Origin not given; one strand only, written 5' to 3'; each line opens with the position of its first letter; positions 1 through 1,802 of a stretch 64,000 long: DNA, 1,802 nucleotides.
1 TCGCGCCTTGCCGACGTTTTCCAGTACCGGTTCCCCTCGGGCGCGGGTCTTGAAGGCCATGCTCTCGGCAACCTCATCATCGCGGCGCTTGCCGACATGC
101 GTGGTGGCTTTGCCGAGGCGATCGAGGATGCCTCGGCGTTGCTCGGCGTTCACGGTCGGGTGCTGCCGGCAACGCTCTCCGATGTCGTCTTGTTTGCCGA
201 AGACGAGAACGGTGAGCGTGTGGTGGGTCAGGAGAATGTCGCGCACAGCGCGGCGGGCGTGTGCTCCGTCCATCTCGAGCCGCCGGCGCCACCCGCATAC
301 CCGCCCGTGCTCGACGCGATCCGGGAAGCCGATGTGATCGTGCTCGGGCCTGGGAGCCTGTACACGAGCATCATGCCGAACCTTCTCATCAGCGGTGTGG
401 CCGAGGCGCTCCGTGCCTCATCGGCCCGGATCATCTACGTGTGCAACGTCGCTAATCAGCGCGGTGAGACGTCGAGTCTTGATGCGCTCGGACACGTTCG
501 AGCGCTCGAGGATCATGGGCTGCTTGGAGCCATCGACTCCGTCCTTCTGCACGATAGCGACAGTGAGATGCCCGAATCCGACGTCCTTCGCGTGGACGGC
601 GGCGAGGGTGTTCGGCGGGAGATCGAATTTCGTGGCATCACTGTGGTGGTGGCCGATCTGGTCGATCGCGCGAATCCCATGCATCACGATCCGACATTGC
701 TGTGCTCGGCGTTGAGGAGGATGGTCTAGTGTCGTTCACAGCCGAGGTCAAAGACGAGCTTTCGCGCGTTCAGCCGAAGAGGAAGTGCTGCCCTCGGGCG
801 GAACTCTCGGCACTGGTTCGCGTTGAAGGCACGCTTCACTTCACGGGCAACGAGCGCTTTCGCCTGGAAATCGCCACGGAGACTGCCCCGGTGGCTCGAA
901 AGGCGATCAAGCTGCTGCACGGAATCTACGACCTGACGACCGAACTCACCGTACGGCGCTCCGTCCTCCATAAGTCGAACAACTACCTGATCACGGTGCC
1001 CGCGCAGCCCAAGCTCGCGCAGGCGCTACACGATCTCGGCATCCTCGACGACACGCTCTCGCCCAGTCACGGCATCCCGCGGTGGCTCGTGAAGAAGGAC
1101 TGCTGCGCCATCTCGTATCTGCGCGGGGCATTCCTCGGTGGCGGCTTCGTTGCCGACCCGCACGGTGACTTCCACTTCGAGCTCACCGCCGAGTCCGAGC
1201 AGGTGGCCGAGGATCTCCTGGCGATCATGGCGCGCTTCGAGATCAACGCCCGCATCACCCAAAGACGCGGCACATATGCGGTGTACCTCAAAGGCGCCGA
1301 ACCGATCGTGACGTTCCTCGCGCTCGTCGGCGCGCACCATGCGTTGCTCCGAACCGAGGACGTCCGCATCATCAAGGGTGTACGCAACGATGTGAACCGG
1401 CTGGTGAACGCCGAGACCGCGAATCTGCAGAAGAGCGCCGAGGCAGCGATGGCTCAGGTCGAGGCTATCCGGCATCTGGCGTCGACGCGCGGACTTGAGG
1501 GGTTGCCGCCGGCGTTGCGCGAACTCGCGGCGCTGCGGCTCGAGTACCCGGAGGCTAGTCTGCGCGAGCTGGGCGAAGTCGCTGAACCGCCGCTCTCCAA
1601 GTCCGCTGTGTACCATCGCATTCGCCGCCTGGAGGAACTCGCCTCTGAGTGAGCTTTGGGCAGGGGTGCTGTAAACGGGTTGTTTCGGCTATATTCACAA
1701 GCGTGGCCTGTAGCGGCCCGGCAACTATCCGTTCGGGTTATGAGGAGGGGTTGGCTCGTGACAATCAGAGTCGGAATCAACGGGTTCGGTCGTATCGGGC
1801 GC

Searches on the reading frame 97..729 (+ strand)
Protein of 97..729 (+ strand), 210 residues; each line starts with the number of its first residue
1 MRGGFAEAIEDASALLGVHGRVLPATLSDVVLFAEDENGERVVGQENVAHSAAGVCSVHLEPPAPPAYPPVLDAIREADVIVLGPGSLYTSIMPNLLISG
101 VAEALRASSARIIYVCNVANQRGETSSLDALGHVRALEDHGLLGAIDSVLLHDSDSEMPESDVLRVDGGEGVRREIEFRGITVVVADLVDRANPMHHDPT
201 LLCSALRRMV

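Call 59: search_protein_families(library=pfam, proteins=[window:97-729:+], max_evalue=0.000001)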
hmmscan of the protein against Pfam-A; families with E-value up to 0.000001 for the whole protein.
window:97-729:+ (210 aa): 1 family
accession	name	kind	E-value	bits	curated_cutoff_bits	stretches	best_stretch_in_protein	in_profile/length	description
PF01933.23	CofD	-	1.6e-47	162.5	30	1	1-188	96-289/290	2-phospho-L-lactate transferase CofD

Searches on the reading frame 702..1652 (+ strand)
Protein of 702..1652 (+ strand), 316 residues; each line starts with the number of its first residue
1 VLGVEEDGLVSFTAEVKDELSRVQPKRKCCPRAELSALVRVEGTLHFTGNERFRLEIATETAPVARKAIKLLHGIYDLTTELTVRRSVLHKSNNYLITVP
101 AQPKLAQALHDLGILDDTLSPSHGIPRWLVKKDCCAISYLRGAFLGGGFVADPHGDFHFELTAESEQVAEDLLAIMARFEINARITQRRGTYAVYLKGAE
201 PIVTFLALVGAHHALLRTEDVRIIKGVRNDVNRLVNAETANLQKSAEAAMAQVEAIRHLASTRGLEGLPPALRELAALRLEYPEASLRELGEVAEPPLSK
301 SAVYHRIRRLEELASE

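Call 59: search_protein_families(library=pfam, proteins=[window:702-1652:+], max_evalue=0.000001)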
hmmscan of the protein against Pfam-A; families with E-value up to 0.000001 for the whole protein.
window:702-1652:+ (316 aa): 3 families
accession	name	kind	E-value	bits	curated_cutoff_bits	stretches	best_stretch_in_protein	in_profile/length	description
PF02650.20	HTH_WhiA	-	5e-32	110.6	27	1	231-314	1-84/84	WhiA C-terminal HTH domain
PF14527.11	LAGLIDADG_WhiA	-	2.1e-28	98.7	23.2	1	138-228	3-93/93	WhiA LAGLIDADG-like domain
PF10298.14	WhiA_N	-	1.5e-20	73.5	23.4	1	28-115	1-86/86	WhiA N-terminal LAGLIDADG-like domain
